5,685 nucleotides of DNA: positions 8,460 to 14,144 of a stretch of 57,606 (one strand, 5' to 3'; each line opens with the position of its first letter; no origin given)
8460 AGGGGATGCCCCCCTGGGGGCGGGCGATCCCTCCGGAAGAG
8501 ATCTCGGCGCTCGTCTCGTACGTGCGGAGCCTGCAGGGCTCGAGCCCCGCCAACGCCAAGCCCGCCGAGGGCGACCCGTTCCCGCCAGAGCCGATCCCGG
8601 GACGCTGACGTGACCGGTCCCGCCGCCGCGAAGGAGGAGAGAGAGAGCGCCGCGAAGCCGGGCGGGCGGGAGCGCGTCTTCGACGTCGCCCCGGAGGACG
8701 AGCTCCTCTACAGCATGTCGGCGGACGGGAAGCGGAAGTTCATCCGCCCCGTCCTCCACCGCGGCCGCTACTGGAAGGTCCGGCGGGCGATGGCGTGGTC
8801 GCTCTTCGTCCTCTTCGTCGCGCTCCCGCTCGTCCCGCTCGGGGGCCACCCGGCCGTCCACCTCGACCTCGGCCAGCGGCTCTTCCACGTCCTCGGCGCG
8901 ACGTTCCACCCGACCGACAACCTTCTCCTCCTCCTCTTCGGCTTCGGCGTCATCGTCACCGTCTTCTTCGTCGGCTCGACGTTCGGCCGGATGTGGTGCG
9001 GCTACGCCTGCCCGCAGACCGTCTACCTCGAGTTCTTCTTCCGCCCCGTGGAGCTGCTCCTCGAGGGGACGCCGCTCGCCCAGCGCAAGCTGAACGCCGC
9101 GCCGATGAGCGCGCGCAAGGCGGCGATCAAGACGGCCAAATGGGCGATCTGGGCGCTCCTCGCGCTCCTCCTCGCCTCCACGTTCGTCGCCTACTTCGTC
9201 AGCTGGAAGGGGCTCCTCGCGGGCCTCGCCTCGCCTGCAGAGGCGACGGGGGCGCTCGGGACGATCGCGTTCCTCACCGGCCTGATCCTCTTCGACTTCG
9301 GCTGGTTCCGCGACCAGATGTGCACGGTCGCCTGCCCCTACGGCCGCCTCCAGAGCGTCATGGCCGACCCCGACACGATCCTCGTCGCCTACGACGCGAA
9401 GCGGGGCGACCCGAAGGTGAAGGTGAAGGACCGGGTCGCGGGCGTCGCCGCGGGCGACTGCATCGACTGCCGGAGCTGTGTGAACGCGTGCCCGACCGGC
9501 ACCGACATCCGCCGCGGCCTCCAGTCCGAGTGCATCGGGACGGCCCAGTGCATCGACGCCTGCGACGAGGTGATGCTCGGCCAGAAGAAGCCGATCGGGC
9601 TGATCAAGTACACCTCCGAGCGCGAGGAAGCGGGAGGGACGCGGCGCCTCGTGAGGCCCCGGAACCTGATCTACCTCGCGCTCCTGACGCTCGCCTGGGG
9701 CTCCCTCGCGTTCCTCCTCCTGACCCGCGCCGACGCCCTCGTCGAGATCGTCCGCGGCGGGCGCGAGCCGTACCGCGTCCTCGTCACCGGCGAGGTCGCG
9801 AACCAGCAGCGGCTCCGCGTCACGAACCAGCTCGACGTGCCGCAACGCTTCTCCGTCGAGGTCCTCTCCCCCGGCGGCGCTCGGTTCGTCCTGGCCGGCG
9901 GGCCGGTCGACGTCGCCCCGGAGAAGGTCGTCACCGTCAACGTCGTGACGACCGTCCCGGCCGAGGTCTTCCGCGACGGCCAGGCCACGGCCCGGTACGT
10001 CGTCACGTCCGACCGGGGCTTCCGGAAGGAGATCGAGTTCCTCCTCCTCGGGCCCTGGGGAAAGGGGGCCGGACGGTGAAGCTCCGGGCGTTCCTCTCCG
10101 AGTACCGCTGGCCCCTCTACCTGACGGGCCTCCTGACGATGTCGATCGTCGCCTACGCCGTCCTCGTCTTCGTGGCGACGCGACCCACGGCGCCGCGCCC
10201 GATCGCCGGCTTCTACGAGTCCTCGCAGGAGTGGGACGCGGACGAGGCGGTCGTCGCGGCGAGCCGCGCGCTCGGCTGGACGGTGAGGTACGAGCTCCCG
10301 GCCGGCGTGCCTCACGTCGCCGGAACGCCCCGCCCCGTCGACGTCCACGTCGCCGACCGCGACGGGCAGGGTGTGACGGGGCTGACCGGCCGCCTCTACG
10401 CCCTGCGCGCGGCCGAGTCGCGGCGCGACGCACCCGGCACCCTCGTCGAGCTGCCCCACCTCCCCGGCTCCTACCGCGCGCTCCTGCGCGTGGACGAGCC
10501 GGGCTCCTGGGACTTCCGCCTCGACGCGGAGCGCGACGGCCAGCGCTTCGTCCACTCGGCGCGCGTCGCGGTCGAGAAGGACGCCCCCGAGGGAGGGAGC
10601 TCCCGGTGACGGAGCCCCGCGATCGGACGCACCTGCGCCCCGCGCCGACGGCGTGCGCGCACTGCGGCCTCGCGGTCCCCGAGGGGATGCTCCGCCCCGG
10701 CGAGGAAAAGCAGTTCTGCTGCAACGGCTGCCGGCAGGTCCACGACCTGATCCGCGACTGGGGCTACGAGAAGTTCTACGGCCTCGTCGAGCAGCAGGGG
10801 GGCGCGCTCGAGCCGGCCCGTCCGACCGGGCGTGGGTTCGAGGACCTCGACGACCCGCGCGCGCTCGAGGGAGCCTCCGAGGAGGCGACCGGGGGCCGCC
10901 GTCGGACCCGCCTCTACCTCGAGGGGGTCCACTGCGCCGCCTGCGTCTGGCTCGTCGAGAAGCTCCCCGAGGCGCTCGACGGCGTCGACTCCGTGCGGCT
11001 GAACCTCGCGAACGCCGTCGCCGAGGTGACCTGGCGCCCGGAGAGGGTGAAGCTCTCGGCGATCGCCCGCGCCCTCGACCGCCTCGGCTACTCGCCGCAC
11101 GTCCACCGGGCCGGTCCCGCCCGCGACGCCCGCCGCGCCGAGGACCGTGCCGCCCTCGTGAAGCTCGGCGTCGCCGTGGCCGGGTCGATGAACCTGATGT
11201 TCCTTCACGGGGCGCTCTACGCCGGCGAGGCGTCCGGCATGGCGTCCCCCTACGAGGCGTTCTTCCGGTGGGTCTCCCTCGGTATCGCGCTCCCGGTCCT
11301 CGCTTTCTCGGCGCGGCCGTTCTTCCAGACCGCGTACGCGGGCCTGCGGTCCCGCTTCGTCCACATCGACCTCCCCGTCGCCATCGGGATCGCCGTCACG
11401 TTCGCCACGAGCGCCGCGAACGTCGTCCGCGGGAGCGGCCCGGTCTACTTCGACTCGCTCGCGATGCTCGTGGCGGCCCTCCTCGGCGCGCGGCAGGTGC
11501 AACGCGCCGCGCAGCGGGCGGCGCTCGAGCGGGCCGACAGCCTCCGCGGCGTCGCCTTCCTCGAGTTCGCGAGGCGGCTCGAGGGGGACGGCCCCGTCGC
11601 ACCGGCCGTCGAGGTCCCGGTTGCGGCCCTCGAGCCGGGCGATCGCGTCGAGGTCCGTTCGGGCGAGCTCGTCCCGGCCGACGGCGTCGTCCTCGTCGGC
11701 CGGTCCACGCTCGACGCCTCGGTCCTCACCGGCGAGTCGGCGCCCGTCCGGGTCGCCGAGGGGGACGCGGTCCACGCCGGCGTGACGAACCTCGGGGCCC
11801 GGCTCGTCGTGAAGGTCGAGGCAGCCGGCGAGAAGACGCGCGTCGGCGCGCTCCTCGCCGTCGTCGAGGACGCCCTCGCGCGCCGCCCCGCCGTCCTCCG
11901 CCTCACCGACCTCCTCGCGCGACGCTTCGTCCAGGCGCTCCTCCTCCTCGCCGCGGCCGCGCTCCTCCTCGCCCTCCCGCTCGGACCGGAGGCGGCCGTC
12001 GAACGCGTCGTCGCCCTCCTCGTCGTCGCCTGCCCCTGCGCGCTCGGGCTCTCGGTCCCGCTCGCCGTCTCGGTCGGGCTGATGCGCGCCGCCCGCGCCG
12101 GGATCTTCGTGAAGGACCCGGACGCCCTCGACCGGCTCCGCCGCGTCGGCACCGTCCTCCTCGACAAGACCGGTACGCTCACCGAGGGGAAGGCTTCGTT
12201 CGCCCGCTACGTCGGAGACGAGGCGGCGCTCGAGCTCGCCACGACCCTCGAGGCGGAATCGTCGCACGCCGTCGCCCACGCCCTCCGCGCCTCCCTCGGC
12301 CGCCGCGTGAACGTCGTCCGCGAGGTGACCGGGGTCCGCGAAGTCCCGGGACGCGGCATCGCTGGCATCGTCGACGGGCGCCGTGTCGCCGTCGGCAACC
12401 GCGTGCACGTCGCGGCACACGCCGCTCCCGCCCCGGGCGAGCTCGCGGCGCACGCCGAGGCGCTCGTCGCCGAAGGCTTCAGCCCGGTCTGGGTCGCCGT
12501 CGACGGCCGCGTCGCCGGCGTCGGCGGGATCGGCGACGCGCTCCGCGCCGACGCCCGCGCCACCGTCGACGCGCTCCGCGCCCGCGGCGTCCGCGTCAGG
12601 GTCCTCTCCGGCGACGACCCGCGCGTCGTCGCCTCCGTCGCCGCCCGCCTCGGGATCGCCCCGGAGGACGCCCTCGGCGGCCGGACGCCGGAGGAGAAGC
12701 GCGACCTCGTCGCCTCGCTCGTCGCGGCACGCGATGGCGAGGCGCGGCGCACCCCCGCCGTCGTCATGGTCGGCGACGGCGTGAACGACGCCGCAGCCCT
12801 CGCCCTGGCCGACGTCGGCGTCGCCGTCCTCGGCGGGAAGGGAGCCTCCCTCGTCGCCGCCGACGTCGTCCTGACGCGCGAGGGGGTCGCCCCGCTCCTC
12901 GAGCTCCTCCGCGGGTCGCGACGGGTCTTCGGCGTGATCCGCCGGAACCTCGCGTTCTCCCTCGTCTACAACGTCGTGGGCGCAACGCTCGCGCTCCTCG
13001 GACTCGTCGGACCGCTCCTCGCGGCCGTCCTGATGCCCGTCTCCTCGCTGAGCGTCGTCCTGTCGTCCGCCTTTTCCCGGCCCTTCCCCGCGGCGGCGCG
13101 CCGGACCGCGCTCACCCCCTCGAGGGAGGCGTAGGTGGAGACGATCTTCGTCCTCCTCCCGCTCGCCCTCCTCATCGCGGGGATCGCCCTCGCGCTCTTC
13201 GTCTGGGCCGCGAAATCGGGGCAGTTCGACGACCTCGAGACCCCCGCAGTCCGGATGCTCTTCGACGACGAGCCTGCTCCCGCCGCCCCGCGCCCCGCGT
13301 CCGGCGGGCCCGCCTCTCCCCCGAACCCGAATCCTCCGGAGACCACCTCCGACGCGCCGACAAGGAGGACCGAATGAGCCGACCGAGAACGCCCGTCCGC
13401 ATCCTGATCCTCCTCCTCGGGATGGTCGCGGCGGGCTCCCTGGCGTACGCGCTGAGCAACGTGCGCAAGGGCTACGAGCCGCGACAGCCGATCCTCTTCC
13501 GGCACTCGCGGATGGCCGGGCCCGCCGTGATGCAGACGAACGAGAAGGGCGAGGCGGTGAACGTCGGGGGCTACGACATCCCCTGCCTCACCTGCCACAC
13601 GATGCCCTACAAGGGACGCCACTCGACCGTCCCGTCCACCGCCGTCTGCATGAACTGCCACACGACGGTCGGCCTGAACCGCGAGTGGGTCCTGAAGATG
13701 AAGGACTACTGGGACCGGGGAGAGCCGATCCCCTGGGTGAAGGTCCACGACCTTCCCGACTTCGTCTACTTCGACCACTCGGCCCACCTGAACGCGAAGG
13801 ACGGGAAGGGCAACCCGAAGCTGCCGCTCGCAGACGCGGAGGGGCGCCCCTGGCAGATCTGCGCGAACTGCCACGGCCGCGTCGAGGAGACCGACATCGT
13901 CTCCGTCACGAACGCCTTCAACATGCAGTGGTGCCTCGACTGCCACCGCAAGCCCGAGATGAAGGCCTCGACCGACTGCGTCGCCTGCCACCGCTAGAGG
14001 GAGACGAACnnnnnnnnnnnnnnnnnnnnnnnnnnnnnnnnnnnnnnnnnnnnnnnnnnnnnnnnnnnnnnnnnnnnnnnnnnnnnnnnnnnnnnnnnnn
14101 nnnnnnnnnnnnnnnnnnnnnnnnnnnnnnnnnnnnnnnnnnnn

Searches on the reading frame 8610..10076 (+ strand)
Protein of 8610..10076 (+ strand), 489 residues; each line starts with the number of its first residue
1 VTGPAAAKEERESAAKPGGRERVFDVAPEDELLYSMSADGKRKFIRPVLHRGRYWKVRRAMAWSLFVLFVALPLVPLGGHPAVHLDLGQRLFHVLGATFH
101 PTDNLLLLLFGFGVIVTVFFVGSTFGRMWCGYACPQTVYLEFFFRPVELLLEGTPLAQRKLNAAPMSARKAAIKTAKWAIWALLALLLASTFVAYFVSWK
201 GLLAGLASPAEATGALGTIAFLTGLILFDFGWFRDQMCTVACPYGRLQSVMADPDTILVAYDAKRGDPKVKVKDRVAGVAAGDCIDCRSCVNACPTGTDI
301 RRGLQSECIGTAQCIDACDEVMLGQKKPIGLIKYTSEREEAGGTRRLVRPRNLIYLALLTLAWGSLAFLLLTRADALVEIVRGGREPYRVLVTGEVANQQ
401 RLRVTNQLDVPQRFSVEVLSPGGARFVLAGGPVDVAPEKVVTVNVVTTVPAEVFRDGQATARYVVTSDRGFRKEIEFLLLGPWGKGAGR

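Call 41: search_protein_families(library=pfam, proteins=[window:8610-10076:+], max_evalue=0.00001)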
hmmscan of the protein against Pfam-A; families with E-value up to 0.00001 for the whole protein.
window:8610-10076:+ (489 aa): 4 families
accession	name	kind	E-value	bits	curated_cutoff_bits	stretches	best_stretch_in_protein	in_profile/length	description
PF13746.11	Fer4_18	-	8.2e-35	119.9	27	1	234-337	2-114/114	4Fe-4S dicluster domain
PF11614.14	FixG_C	-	7.1e-12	46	25.6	1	367-481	2-118/119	IG-like fold at C-terminal of FixG, putative oxidoreductase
PF12801.12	Fer4_5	-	4.4e-08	33.4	22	1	107-145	4-39/48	4Fe-4S binding domain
PF12838.12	Fer4_7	-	7.6e-07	29.9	27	0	237-297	7-51/52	4Fe-4S dicluster domain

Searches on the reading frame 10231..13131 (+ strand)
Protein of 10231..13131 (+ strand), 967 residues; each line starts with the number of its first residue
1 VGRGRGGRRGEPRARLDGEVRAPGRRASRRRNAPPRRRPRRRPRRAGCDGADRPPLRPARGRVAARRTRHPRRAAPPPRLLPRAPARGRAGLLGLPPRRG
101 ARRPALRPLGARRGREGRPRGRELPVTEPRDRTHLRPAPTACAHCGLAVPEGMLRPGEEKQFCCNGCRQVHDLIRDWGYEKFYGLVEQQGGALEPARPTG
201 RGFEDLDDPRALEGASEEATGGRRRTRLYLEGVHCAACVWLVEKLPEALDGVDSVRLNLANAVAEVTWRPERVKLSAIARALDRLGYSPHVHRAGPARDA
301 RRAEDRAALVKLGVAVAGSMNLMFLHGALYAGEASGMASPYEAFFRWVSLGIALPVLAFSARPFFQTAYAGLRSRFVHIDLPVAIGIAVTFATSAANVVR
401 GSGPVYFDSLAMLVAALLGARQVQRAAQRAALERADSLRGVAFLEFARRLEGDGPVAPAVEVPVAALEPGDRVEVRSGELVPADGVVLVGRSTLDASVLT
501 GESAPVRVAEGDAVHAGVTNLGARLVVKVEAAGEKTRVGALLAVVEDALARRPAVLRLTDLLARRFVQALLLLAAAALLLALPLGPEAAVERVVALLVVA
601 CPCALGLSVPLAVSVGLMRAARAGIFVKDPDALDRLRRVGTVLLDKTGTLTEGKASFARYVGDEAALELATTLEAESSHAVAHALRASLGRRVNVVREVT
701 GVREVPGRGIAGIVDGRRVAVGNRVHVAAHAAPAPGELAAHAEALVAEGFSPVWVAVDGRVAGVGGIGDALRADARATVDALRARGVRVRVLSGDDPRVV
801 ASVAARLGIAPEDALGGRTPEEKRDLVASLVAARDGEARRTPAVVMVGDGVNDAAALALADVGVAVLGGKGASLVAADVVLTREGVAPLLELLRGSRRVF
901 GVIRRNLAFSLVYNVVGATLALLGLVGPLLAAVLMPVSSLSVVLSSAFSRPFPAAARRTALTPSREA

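Call 42: search_protein_families(library=ncbifam, proteins=[window:10231-13131:+], max_evalue=0.00001)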
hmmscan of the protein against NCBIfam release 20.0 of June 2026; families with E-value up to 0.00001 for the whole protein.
window:10231-13131:+ (967 aa): 23 families
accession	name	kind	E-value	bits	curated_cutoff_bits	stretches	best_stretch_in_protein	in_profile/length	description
TIGR01525.1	ATPase-IB_hvy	subfamily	3.1e-128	429.1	346.25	1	379-947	1-558/560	heavy metal translocating P-type ATPase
TIGR01511.1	ATPase-IB1_Cu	subfamily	1.7e-112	377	397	1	361-948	2-540/542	copper-translocating P-type ATPase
TIGR01512.1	ATPase-IB2_Cd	subfamily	1.4e-90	304.4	313.5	2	458-728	60-311/494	cadmium family heavy metal-translocating P-type ATPase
NF007952.0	PRK10671.1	equivalog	2.8e-86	290.4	1316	1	225-945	104-820/838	copper-exporting P-type ATPase CopA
NF008262.1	PRK11033.1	equivalog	9.2e-76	255.8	1005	1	460-935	243-712/731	zinc/cadmium/mercury/lead-transporting ATPase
NF033775.1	P_type_ZntA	exception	2.4e-68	231.1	1240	1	414-936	208-714/732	Zn(II)/Cd(II)/Pb(II) translocating P-type ATPase ZntA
TIGR01494.1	ATPase_P-type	subfamily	1.4e-64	218.3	62.3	1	460-929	45-468/478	HAD-IC family P-type ATPase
TIGR01497.1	kdpB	equivalog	8.7e-38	129.8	527.9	1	412-898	72-565/675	potassium-transporting ATPase subunit KdpB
TIGR01647.1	ATPase-IIIA_H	equivalog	6.3e-33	113.9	615.5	2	461-657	104-304/755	plasma-membrane proton-efflux P-type ATPase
TIGR01517.1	ATPase-IIB_Ca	equivalog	2.5e-26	92.1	507.05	2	460-664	167-386/882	calcium-translocating P-type ATPase, PMCA-type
NF010609.0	PRK14010.1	equivalog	3.8e-23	81.6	1323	2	409-657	68-316/673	K(+)-transporting ATPase subunit B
TIGR01522.1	ATPase-IIA2_Ca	equivalog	2.6e-21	75.1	798.3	2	762-920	492-667/854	calcium-transporting P-type ATPase, PMR1-type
TIGR01657.1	P-ATPase-V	hypoth_equivalog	1.8e-19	68.8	618.25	1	591-677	400-486/1055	ATP13A2 family polyamine export P-type ATPase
TIGR01524.1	ATPase-IIIB_Mg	equivalog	1.2e-17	63.1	610.75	2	762-911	507-672/867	magnesium-translocating P-type ATPase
TIGR01523.1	ATPase-IID_K-Na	equivalog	3.6e-17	61.3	645.05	1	838-953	688-805/997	potassium/sodium efflux P-type ATPase, fungal-type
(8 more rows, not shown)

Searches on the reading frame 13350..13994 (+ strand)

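Call 41: search_protein_families(library=pfam, proteins=[window:13352-13994:+], max_evalue=0.00001)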
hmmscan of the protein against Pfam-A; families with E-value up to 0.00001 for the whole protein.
window:13352-13994:+ (214 aa): 0 families

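Call 42: search_protein_families(library=ncbifam, proteins=[window:13350-13994:+], max_evalue=0.00001)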
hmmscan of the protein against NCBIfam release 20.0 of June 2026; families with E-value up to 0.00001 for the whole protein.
window:13350-13994:+ (215 aa): 4 families
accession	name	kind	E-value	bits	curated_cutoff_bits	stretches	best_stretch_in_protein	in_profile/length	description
NF041781.1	mnquin_red_QrcA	equivalog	5.2e-16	58.7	180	1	70-215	37-174/174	menaquinone reductase multiheme cytochrome c subunit QrcA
NF047727.1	4hemeCytCCctA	equivalog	6.5e-07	29.5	180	0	169-214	58-104/109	tetraheme c-type cytochrome CctA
NF045722.1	c3_cytochr_TmcA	equivalog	1e-06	28.6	114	0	169-214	81-124/125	acidic tetraheme cytochrome c3 TmcA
NF045713.1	CxxCH_16_HmcA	equivalog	4.5e-06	25.6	400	0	169-214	489-538/541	sulfate respiration complex hexadecaheme cytochrome HmcA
